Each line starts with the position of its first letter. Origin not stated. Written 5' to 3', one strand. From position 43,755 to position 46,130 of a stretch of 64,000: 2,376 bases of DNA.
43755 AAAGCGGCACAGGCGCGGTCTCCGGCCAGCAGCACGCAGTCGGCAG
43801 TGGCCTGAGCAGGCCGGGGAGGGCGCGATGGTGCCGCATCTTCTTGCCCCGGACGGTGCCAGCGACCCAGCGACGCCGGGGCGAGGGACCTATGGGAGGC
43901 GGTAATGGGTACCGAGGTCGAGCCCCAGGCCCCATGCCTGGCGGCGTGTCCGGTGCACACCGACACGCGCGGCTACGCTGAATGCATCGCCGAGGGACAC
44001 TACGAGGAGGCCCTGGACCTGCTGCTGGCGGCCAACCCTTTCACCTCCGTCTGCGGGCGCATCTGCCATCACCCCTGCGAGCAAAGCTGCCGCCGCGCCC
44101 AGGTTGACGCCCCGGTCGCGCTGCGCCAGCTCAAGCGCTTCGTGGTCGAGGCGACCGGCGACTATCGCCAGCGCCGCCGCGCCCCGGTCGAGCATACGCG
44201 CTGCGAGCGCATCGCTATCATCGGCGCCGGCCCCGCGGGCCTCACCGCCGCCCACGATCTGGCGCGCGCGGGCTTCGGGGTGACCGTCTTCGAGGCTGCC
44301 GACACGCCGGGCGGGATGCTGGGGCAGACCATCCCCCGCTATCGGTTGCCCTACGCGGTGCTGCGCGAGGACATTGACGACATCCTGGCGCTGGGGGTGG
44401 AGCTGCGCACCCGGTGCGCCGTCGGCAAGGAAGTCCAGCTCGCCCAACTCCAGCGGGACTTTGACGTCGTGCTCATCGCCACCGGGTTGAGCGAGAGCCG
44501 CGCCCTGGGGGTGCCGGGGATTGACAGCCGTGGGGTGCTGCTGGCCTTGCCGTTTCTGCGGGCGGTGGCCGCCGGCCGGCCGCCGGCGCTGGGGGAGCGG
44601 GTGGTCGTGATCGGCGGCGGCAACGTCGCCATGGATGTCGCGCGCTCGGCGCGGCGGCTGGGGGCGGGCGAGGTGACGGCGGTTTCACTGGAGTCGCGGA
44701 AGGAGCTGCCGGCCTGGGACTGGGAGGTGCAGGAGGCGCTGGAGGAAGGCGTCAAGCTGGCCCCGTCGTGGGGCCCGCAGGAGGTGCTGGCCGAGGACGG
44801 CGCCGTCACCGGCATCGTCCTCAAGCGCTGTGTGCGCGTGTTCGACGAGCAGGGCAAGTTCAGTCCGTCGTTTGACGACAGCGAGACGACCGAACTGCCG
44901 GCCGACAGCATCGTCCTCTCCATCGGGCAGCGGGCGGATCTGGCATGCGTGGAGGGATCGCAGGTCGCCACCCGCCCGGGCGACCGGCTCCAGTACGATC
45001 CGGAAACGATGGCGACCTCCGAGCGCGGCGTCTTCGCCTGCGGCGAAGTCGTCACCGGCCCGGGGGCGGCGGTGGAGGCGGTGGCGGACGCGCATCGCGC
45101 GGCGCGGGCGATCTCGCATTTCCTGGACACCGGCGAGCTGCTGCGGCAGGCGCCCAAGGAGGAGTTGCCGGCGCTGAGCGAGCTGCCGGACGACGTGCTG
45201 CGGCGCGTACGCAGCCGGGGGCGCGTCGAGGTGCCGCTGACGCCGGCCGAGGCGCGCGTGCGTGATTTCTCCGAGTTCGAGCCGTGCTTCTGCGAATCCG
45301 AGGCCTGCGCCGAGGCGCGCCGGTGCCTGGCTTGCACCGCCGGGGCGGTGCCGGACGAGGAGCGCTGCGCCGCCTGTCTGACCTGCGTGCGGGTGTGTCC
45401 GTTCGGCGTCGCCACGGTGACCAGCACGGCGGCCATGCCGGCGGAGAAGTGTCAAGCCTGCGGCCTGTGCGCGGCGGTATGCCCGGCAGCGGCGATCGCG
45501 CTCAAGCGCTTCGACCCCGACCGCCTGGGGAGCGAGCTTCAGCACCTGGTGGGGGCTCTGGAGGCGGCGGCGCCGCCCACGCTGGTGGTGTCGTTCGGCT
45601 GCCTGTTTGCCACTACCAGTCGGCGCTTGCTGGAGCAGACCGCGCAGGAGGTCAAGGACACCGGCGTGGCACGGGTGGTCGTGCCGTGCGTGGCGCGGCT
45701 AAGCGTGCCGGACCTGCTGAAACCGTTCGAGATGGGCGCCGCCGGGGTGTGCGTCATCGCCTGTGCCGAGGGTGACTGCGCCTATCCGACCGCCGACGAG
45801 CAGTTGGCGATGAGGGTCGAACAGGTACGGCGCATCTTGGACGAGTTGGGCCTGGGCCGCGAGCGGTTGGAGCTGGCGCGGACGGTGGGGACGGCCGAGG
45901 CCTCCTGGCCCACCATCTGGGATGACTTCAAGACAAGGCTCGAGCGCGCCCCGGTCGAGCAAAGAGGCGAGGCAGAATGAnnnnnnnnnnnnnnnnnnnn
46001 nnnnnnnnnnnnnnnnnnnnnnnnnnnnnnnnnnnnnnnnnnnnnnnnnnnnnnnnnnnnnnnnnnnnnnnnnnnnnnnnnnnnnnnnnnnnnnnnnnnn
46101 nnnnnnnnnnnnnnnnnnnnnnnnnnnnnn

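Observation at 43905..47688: Acetogen-style MetV-MetF coupled to a GltD-like flavoprotein carrying ferredoxin and MvhD domains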

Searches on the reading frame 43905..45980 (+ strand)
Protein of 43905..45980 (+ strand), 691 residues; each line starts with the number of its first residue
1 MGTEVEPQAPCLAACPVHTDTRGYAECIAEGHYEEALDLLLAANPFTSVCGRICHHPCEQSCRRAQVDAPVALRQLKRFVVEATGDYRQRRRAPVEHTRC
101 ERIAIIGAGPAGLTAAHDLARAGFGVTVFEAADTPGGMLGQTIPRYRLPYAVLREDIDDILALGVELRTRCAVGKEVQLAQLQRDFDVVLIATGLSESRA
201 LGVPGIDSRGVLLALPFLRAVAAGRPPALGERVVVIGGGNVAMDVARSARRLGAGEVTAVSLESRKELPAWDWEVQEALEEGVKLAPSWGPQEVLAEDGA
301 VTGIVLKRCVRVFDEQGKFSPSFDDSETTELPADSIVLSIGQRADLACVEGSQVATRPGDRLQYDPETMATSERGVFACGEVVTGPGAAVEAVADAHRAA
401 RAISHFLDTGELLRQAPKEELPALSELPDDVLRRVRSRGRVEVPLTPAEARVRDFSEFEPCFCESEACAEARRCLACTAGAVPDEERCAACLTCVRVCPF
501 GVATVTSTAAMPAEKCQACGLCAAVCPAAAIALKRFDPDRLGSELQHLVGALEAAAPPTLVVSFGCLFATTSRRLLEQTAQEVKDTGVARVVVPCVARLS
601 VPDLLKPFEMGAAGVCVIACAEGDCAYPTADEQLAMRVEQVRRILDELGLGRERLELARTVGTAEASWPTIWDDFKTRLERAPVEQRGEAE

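Call 6: search_protein_families(library=pfam, proteins=[window:43905-45980:+], max_evalue=0.01)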
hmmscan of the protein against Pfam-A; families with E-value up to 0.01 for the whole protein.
window:43905-45980:+ (691 aa): 24 families
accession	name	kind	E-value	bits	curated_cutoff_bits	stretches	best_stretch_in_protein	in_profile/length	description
PF07992.20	Pyr_redox_2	-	2e-32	113.2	26.1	1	102-396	2-291/291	Pyridine nucleotide-disulphide oxidoreductase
PF02662.21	FlpD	-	3.7e-18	66.2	22.3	1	585-680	25-120/123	Methyl-viologen-reducing hydrogenase, delta subunit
PF14691.11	Fer4_20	-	2.7e-16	59.8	25.8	1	8-84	29-108/113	Dihydroprymidine dehydrogenase domain II, 4Fe-4S cluster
PF13738.12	Pyr_redox_3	-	7.9e-14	52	30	2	189-380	128-305/305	Pyridine nucleotide-disulphide oxidoreductase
PF00070.33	Pyr_redox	-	1.5e-12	48.3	22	2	232-306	1-79/82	Pyridine nucleotide-disulphide oxidoreductase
PF13450.12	NAD_binding_8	-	3.7e-09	37.2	21.9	1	105-138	1-34/68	NAD(P)-binding Rossmann-like domain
PF01266.30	DAO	-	5.8e-07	29.8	27.9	1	102-137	1-37/353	FAD dependent oxidoreductase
PF01593.30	Amino_oxidase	-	1.9e-06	27.9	19.8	1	111-137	2-28/443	Flavin containing amine oxidoreductase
PF01946.23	Thi4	-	4.3e-06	26.6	26.2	1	103-161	20-77/235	Thi4 family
PF00037.32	Fer4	-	7.3e-06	26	21.1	2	482-502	2-22/24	4Fe-4S binding domain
PF13237.11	Fer4_10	-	8.1e-06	26.1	25.5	1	484-527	5-53/53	4Fe-4S dicluster domain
PF01262.27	AlaDh_PNT_C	-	1.5e-05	25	23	0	227-262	24-59/214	Alanine dehydrogenase/PNT, C-terminal domain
PF13187.11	Fer4_9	-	2.4e-05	24.7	27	1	487-531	1-52/52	4Fe-4S dicluster domain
PF00890.30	FAD_binding_2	-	2.5e-05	24.1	20.4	1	103-134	2-33/414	FAD binding domain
PF13241.12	NAD_binding_7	-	2.8e-05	25.1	22.1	0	230-269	7-45/104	Putative NAD(P)-binding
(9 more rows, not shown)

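Call 7: search_protein_families(library=ncbifam, proteins=[window:43905-45980:+], max_evalue=0.01)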
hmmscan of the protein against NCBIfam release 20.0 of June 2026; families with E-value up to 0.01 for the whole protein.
window:43905-45980:+ (691 aa): 118 families (the best 25 are shown)
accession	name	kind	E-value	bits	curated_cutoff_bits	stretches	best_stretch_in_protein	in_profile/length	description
NF009410.0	PRK12771.1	subfamily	5.1e-138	461.1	516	1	4-534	43-563/566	NAD(P)-binding protein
NF010590.0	PRK13984.1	equivalog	6e-113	378.1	946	1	11-408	198-607/611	putative oxidoreductase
NF009454.0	PRK12814.1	equivalog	2.7e-110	369.7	916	1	8-523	101-625/657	putative NADPH-dependent glutamate synthase small subunit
TIGR03315.1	Se_ygfK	equivalog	4.3e-88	295.9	835.3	1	9-529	445-936/1012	putative selenate reductase subunit YgfK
TIGR01316.1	gltA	equivalog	2e-82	277.4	471.75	1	8-407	35-449/449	NADPH-dependent glutamate synthase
NF009414.0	PRK12778.1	equivalog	2.4e-80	270.8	1103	1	8-408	336-750/752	bifunctional dihydroorotate dehydrogenase B NAD binding subunit/NADPH-dependent glutamate synthase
TIGR01318.1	gltD_gamma_fam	subfamily_domain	1.9e-60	204.8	482.95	1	9-408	48-466/467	glutamate synthase, small subunit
NF009413.0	PRK12775.1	equivalog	7.2e-60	202.8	1895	1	10-411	340-758/1006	putative trifunctional 2-polyprenylphenol hydroxylase/glutamate synthase subunit beta/ferritin domain-containing protein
TIGR01317.1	GOGAT_sm_gam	subfamily_domain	9.2e-57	193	447.7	1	13-407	56-478/485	glutamate synthase small subunit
NF009408.0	PRK12769.1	equivalog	8.8e-55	186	1003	1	10-409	235-653/659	formate-dependent uric acid utilization protein AegA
NF009409.0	PRK12770.1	subfamily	4e-54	184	343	1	97-410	15-353/360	putative glutamate synthase subunit beta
NF009415.0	PRK12779.1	equivalog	1.7e-52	178.5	1519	1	2-405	201-624/944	putative bifunctional glutamate synthase subunit beta/2-polyprenylphenol hydroxylase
NF009451.0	PRK12809.1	equivalog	2.1e-50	171.7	1154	1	8-409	216-636/639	formate-dependent uric acid utilization protein YgfT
NF045663.1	diclust_near_Sec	equivalog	3.4e-49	167.6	530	2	7-197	16-201/759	pyridine nucleotide-disulfide oxidoreductase/dicluster-binding protein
NF040770.1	hetero_SS_HdrA2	exception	1e-31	109.8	1100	2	481-667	572-756/777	CoB-CoM heterodisulfide reductase HdrA2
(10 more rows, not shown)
